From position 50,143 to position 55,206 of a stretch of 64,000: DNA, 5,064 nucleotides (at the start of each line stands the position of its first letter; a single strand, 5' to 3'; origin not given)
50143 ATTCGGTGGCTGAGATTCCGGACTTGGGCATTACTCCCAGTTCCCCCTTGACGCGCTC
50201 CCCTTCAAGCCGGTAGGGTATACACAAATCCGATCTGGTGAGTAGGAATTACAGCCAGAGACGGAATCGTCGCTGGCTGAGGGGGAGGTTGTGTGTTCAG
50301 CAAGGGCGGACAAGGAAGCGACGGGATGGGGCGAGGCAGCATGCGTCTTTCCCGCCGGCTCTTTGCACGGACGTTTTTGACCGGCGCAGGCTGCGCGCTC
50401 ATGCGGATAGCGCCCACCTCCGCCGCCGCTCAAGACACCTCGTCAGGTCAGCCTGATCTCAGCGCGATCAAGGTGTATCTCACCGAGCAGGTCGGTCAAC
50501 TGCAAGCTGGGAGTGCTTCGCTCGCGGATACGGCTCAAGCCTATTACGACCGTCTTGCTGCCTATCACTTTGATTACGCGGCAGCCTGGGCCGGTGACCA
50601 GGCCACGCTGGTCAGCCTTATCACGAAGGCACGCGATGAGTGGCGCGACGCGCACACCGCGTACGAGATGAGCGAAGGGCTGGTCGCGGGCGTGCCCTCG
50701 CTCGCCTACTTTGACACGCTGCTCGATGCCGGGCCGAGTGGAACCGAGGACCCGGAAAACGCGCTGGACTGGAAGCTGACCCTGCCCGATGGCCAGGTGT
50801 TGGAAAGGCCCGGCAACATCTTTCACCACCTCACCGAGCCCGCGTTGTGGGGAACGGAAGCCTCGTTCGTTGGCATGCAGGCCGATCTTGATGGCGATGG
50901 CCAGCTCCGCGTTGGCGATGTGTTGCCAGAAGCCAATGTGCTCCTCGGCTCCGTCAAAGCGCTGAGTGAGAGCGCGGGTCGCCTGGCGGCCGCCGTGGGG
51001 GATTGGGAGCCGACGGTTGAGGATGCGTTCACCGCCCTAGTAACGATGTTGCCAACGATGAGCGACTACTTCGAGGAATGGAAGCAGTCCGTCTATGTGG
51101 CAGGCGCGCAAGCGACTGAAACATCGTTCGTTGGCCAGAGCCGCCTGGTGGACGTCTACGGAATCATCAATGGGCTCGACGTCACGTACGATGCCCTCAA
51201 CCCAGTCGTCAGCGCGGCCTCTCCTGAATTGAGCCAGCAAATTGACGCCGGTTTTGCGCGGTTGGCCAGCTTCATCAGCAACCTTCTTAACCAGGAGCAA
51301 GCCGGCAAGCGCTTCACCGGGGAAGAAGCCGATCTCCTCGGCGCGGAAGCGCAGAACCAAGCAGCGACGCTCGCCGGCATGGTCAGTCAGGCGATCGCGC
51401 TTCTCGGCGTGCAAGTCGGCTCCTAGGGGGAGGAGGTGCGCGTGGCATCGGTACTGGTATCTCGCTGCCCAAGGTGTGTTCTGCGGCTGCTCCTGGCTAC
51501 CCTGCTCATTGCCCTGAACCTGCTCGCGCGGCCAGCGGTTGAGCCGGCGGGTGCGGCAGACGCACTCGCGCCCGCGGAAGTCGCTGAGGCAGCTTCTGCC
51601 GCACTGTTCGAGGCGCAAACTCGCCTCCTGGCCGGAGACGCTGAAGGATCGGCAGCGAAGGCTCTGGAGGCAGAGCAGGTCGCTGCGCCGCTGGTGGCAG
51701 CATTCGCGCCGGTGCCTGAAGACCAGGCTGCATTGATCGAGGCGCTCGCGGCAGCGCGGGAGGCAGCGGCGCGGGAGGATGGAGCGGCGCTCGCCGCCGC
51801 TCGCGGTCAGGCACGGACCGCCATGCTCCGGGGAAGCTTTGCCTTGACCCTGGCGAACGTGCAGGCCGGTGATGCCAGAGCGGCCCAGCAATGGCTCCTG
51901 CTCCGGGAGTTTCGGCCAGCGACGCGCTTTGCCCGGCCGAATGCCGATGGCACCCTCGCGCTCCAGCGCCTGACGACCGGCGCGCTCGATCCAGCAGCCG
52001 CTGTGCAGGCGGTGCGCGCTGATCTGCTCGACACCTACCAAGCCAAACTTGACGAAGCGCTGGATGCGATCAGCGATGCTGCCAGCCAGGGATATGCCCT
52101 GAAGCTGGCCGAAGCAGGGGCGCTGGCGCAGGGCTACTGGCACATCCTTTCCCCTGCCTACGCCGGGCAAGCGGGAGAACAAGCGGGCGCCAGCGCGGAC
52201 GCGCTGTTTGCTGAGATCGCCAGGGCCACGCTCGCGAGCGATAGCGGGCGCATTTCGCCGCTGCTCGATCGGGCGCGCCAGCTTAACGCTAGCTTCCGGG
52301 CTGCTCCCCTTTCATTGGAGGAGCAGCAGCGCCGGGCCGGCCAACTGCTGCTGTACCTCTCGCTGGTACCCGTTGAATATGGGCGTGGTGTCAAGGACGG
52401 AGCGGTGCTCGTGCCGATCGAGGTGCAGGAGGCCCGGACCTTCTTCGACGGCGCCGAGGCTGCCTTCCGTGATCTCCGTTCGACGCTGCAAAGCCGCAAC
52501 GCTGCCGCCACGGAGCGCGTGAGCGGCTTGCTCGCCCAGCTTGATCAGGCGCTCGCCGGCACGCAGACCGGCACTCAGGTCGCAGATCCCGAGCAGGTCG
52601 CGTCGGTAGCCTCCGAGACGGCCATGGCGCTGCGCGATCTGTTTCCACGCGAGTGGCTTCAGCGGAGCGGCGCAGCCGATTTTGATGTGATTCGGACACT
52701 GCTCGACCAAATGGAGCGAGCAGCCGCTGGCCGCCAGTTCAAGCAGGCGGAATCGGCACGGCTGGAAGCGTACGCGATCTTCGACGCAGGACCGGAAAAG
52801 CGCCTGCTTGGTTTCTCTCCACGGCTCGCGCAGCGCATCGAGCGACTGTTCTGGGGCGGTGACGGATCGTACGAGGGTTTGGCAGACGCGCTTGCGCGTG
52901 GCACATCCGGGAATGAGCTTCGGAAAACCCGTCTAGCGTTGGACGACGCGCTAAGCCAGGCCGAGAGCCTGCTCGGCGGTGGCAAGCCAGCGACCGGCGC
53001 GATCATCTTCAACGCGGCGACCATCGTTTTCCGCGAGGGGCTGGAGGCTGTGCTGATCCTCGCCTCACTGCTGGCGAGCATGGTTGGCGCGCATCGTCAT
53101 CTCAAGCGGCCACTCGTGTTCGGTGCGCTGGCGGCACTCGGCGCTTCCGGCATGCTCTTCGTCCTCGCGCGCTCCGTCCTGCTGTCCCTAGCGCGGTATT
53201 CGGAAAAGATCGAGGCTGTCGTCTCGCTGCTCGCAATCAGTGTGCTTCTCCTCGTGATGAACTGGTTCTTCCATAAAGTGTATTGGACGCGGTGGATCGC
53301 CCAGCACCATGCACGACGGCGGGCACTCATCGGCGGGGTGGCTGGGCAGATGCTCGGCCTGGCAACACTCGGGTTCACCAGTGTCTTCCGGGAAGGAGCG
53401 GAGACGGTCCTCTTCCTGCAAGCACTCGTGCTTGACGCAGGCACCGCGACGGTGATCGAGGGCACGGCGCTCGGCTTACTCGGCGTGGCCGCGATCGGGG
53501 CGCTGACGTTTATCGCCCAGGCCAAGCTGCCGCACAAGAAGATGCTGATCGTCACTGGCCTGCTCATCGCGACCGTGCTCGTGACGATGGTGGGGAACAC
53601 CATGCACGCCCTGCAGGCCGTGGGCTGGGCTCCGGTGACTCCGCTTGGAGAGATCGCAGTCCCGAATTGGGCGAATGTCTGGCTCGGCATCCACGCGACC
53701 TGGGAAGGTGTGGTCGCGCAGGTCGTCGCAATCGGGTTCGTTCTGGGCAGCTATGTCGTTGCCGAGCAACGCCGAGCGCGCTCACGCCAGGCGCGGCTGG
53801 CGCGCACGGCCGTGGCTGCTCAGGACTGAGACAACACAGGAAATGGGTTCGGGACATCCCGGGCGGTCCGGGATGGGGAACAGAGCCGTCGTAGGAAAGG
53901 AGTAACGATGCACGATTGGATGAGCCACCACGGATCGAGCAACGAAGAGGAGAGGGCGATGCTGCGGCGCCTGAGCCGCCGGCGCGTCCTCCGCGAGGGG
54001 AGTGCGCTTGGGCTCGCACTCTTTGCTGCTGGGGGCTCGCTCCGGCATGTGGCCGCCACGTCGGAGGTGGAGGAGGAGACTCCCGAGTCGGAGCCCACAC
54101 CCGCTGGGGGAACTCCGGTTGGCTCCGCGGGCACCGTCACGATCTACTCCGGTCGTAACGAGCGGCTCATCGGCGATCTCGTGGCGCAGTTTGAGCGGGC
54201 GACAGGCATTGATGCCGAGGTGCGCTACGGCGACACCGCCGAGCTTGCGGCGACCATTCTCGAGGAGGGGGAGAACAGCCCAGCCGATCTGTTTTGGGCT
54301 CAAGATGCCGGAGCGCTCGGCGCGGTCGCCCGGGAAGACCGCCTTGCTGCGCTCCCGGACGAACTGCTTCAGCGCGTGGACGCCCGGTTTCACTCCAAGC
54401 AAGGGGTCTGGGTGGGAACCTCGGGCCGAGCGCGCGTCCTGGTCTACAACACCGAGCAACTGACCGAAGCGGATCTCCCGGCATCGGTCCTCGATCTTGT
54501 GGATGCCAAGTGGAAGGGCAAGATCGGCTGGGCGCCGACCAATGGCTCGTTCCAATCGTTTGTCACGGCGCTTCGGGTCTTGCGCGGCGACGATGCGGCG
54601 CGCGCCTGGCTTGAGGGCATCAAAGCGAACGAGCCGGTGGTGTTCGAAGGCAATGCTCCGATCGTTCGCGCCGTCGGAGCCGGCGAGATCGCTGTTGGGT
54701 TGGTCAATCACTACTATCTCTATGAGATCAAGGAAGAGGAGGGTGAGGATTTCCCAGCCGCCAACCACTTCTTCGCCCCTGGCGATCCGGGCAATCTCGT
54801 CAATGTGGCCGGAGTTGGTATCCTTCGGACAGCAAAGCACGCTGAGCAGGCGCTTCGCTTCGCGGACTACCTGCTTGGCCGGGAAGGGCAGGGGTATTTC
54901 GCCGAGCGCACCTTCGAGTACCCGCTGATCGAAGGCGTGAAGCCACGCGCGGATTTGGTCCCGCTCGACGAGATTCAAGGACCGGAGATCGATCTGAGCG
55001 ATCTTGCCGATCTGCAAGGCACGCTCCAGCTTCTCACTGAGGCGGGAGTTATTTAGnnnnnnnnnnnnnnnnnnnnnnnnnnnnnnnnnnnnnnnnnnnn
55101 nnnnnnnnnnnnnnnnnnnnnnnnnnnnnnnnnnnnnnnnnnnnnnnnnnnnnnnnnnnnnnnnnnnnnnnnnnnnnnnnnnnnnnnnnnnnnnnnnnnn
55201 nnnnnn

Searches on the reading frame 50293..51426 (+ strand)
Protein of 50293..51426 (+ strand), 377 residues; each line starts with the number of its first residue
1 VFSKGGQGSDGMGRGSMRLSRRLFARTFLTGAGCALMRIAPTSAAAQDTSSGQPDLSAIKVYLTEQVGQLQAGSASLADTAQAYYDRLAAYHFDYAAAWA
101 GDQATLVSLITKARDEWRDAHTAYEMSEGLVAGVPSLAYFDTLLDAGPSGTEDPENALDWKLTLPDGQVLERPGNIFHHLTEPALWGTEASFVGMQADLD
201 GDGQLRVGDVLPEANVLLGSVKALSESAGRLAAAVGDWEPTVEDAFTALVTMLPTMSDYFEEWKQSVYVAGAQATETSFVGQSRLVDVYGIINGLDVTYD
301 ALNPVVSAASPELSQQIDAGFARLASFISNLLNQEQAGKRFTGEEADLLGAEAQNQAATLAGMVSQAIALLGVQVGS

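Call 28: search_protein_families(library=pfam, proteins=[window:50293-51426:+], max_evalue=0.00001)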
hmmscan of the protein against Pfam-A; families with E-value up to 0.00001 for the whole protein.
window:50293-51426:+ (377 aa): 1 family
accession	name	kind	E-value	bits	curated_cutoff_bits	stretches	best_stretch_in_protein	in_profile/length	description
PF09375.15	Peptidase_M75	-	2.1e-14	54.2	23.5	1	90-359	28-283/288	Imelysin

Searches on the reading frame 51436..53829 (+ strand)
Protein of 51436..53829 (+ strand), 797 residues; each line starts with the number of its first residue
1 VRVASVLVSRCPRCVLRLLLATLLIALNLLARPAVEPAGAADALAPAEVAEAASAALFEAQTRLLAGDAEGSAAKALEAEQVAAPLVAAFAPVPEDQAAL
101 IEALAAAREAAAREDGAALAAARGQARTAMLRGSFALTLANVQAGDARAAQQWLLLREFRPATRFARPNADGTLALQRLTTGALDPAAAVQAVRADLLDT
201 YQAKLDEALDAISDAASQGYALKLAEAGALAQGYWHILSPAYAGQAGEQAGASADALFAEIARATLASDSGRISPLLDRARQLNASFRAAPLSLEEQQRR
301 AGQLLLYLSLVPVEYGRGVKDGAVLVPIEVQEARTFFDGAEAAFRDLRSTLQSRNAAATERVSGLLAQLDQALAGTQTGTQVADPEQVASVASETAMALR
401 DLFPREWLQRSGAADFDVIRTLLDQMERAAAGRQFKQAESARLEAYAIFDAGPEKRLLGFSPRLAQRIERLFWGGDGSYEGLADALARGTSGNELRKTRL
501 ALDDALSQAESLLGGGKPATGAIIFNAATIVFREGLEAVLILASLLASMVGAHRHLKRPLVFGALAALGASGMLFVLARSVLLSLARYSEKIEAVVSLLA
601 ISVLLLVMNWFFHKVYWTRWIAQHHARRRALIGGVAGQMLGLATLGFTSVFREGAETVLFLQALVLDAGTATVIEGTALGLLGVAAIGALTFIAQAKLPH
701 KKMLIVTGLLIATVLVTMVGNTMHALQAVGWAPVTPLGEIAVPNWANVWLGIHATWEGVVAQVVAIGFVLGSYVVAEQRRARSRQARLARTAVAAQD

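Call 28: search_protein_families(library=pfam, proteins=[window:51436-53829:+], max_evalue=0.00001)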
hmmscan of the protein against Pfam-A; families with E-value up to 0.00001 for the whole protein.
window:51436-53829:+ (797 aa): 1 family
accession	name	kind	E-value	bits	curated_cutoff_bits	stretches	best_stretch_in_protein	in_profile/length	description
PF03239.20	FTR1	-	8.6e-17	61.8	25.3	1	525-728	2-211/284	Iron permease FTR1 family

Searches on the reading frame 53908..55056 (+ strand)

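Call 28: search_protein_families(library=pfam, proteins=[window:53908-55056:+], max_evalue=0.00001)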
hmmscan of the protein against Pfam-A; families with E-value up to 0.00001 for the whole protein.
window:53908-55056:+ (382 aa): 4 families
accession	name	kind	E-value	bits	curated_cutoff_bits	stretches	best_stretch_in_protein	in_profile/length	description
PF13416.11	SBP_bac_8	-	4.8e-24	86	27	1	91-346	2-267/279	Bacterial extracellular solute-binding protein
PF13343.11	SBP_bac_6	-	6.3e-24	85.2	24.6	1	124-345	2-225/245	Bacterial extracellular solute-binding protein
PF01547.30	SBP_bac_1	-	2.6e-16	60.9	26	1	91-328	13-306/307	Bacterial extracellular solute-binding protein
PF13531.11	SBP_bac_11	-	6.2e-16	59.3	25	1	78-333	2-223/227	Bacterial extracellular solute-binding protein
